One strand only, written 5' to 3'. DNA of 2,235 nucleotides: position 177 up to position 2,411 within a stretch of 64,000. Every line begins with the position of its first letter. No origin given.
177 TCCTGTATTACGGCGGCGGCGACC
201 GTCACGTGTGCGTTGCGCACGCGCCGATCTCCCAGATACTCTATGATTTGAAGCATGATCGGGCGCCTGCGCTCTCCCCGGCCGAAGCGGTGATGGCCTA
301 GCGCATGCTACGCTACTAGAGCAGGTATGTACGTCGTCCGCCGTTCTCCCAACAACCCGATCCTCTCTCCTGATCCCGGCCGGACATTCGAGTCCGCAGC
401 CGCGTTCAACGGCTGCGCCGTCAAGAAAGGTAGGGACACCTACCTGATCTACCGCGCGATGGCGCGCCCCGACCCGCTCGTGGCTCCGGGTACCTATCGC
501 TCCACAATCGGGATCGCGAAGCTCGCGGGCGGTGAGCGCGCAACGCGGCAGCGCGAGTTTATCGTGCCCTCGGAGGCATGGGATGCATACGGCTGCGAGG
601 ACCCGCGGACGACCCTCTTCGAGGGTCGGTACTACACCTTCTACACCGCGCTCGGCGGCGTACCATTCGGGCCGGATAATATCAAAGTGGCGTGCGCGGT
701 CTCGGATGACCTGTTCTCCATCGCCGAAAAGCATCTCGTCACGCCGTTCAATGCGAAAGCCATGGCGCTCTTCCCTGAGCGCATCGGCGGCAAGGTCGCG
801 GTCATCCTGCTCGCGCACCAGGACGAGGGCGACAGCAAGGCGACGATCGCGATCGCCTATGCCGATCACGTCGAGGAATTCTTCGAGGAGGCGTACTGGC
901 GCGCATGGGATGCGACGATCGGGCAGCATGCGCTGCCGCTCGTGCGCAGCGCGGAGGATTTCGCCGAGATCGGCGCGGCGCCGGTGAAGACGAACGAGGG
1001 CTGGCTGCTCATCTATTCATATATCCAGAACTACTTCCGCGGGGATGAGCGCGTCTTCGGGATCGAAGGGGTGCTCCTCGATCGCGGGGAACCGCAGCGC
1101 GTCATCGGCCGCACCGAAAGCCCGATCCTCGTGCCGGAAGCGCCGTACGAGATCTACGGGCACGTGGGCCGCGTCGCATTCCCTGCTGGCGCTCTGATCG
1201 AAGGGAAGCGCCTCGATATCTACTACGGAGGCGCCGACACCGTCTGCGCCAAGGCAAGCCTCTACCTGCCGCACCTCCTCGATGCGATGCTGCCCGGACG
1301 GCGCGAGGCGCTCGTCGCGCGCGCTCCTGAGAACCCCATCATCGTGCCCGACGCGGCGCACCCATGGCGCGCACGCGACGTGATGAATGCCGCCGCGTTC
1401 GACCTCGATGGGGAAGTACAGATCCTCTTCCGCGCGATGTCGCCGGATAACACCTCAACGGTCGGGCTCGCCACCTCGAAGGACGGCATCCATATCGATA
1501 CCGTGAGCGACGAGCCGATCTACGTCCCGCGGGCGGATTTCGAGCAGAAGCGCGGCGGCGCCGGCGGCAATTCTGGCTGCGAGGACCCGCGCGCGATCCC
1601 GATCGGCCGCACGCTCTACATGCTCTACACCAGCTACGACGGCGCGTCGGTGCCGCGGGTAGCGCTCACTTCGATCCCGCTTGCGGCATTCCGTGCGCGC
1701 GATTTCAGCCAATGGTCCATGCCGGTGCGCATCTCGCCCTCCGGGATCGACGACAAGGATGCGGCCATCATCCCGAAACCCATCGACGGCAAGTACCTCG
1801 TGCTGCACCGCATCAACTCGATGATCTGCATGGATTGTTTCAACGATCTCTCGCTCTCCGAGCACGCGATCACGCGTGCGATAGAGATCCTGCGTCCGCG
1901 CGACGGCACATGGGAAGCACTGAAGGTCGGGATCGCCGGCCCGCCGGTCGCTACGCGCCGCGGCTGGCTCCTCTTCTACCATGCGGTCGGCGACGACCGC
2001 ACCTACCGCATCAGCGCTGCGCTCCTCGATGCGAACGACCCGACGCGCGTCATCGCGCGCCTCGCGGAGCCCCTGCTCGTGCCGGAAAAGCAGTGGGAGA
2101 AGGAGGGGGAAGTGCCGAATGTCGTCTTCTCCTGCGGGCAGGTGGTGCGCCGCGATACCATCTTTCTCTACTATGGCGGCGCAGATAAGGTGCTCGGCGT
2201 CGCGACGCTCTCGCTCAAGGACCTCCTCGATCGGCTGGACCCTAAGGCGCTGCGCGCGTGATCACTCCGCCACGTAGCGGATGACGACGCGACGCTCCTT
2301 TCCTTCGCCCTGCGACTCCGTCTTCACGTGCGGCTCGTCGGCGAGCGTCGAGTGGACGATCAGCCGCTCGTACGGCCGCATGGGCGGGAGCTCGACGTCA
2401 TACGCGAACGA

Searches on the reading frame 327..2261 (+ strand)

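Call 17: search_protein_families(library=pfam, proteins=[window:327-2261:+], max_evalue=0.001)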
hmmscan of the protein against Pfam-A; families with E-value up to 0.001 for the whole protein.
window:327-2261:+ (644 aa): 1 family
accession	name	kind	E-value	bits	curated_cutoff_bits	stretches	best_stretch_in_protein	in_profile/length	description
PF04041.19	Glyco_hydro_130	-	2.3e-85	286.8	26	2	348-637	31-318/320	beta-1,4-mannooligosaccharide phosphorylase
